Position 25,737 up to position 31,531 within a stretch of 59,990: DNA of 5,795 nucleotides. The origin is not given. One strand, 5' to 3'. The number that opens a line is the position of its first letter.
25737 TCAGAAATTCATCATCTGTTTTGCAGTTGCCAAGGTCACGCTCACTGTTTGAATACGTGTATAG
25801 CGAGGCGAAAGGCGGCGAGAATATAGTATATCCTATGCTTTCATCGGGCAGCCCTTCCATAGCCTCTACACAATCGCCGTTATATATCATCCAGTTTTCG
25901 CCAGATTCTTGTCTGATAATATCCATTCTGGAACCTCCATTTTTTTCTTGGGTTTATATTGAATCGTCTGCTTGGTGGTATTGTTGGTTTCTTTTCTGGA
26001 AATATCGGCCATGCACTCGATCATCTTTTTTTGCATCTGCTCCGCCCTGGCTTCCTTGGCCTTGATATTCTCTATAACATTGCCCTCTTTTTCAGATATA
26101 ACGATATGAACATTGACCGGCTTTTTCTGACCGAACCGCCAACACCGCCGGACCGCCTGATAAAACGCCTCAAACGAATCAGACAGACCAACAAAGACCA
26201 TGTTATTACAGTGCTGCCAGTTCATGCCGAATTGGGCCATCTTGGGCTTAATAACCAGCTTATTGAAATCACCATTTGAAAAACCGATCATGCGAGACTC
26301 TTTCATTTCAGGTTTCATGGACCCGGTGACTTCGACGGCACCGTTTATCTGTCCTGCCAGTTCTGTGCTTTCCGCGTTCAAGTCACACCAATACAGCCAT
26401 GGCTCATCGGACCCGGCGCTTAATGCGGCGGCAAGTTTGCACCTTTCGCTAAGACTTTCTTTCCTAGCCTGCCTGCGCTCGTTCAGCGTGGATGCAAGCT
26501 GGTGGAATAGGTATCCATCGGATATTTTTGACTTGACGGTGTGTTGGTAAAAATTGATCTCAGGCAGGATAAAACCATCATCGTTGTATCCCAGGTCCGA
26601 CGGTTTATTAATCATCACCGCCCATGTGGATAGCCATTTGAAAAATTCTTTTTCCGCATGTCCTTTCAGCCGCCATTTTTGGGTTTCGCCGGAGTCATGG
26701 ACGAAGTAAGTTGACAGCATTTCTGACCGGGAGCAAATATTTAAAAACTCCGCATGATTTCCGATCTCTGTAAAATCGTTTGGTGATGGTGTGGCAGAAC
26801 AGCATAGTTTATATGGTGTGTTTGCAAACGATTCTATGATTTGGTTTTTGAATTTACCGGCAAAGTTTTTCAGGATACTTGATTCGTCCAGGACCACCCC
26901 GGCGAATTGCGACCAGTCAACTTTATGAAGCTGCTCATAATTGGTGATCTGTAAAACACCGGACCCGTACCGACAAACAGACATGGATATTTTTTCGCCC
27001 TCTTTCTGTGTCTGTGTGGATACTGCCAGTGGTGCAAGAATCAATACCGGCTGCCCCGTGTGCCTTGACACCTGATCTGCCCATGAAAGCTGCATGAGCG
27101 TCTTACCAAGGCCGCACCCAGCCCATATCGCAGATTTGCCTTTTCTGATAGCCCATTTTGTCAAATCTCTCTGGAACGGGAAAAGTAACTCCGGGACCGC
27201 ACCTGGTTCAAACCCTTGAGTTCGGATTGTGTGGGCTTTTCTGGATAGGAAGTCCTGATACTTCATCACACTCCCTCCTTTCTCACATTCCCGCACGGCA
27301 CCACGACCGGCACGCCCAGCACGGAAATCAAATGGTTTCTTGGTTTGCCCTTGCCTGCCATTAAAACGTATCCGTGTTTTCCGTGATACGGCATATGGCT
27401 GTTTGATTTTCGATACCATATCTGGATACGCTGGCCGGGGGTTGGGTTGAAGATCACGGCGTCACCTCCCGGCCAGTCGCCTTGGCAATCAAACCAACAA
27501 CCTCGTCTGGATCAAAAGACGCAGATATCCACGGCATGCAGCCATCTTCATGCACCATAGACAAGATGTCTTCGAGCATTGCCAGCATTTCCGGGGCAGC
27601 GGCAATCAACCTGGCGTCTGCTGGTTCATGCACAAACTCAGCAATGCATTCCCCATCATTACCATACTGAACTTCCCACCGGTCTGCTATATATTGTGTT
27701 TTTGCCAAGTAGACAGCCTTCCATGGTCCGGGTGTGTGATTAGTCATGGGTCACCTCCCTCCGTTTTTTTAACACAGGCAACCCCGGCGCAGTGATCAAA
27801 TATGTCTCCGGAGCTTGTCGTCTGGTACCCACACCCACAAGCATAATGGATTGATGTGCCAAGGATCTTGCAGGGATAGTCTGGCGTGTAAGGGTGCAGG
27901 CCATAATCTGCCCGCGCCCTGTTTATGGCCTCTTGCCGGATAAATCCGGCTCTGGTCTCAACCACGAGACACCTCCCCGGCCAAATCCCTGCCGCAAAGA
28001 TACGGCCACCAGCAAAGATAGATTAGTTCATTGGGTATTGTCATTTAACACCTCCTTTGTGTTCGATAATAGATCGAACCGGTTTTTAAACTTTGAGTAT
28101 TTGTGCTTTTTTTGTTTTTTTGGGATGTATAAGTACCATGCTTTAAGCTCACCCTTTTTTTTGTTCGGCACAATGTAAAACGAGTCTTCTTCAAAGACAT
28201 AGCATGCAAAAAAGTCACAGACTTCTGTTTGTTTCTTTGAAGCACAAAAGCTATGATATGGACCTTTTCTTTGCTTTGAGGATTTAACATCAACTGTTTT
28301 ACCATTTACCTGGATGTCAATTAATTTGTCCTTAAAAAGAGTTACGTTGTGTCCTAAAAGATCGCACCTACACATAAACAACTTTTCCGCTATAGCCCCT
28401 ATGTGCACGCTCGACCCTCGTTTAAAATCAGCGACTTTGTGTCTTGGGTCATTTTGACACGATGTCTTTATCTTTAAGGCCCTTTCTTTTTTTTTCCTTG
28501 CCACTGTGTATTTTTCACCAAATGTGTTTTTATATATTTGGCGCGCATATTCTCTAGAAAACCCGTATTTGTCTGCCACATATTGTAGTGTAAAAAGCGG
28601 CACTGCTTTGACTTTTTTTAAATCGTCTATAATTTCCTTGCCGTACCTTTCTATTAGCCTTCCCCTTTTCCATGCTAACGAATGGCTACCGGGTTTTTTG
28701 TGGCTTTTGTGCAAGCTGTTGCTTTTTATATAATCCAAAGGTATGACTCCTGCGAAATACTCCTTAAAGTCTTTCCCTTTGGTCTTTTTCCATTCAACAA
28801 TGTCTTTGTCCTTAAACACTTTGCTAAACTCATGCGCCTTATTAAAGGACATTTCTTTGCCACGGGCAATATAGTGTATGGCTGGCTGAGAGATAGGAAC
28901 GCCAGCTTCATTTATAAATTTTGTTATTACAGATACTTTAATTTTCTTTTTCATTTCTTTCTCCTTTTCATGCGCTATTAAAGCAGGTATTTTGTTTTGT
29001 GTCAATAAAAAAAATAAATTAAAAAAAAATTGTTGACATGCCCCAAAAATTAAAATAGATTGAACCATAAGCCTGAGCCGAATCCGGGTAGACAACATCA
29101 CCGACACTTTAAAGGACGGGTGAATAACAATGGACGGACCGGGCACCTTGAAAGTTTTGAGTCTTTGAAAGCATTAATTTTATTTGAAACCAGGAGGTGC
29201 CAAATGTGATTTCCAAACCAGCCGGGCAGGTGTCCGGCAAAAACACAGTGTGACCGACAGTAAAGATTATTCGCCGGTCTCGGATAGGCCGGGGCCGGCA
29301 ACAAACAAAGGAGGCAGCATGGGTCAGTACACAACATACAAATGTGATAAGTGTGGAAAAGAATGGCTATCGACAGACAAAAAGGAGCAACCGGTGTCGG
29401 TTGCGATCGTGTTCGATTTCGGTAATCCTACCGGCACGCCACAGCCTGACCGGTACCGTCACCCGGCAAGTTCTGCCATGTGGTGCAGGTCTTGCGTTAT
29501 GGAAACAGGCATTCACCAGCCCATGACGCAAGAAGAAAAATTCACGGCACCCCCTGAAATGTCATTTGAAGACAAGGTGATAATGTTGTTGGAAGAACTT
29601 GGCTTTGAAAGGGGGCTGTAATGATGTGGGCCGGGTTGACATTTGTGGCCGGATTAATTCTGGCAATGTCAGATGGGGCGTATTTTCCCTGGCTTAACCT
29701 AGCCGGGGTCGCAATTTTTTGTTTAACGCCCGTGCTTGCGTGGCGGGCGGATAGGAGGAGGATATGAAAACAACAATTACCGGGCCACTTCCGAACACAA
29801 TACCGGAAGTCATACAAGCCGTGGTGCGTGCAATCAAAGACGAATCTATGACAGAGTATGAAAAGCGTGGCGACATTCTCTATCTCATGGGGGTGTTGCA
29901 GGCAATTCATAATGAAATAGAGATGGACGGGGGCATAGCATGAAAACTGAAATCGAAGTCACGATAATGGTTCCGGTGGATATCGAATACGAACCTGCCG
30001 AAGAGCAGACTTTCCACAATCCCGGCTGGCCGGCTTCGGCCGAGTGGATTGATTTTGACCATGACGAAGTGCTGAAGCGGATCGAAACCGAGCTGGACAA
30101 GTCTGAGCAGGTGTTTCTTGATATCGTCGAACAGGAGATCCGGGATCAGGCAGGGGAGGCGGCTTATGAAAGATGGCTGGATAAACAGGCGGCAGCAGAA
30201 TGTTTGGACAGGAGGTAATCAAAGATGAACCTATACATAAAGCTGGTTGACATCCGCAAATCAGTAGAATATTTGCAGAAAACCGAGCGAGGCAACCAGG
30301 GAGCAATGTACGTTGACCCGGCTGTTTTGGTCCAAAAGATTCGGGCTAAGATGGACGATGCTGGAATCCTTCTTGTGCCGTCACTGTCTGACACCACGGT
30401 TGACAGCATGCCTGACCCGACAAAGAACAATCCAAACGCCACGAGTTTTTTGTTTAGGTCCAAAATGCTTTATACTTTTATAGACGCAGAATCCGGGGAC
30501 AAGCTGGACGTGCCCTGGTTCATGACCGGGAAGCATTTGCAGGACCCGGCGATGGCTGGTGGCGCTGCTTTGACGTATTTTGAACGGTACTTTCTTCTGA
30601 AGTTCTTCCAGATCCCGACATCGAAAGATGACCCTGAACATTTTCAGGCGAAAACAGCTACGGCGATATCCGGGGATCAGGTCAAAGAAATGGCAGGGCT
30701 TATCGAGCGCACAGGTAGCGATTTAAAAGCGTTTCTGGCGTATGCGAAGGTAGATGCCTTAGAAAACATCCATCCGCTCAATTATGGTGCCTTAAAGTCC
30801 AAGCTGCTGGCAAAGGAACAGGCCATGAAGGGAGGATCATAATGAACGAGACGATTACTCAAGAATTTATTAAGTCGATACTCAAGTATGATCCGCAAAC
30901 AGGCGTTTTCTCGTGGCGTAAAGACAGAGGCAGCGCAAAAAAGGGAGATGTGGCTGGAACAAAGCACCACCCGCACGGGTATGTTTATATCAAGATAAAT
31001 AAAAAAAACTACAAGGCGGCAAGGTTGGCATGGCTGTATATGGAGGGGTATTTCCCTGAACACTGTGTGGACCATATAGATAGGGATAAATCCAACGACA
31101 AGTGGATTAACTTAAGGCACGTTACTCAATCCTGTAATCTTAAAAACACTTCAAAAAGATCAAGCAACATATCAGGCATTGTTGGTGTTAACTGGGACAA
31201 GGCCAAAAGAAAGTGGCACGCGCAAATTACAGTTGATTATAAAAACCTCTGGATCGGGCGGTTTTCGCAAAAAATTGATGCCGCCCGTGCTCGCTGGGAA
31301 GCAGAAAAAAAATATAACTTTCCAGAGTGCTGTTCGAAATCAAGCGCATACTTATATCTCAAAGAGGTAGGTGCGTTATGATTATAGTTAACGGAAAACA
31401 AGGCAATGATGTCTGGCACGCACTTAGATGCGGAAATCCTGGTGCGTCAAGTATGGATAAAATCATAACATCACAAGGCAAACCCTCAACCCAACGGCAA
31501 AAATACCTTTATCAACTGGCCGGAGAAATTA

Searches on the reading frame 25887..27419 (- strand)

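Call 46: search_protein_families(library=pfam, proteins=[window:25887-27419:-], max_evalue=0.001)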
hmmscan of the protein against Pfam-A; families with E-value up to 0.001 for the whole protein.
window:25887-27419:- (510 aa): 2 families
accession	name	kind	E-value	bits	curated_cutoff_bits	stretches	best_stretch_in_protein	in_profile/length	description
PF00271.37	Helicase_C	-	3.4e-07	30.9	23.5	1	361-430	42-110/110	Helicase conserved C-terminal domain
PF00176.29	SNF2-rel_dom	-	2.2e-06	27.4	24.9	1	108-227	62-179/290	SNF2-related domain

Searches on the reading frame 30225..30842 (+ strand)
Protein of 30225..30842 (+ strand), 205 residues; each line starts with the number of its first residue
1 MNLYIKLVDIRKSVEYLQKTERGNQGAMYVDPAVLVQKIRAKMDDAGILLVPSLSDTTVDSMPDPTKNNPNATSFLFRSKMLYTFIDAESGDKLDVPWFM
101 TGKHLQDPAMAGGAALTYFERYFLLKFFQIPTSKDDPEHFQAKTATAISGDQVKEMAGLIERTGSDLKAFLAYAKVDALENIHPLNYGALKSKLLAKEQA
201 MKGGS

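Call 46: search_protein_families(library=pfam, proteins=[window:30225-30842:+], max_evalue=0.001)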
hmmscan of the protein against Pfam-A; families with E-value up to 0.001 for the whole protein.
window:30225-30842:+ (205 aa): 1 family
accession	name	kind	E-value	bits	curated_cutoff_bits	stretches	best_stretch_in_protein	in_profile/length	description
PF04404.17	ERF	-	8.4e-13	49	25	1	4-141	2-129/153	ERF superfamily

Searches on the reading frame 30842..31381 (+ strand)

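Call 46: search_protein_families(library=pfam, proteins=[window:30842-31381:+], max_evalue=0.001)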
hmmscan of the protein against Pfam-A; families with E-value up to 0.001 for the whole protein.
window:30842-31381:+ (179 aa): 2 families
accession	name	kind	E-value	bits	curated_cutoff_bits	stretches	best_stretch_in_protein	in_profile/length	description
PF13392.12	HNH_3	-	5.2e-10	39.3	24.8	1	58-99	2-44/46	HNH endonuclease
PF00847.26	AP2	-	0.00074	20.2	33.3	1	111-154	1-47/54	AP2 domain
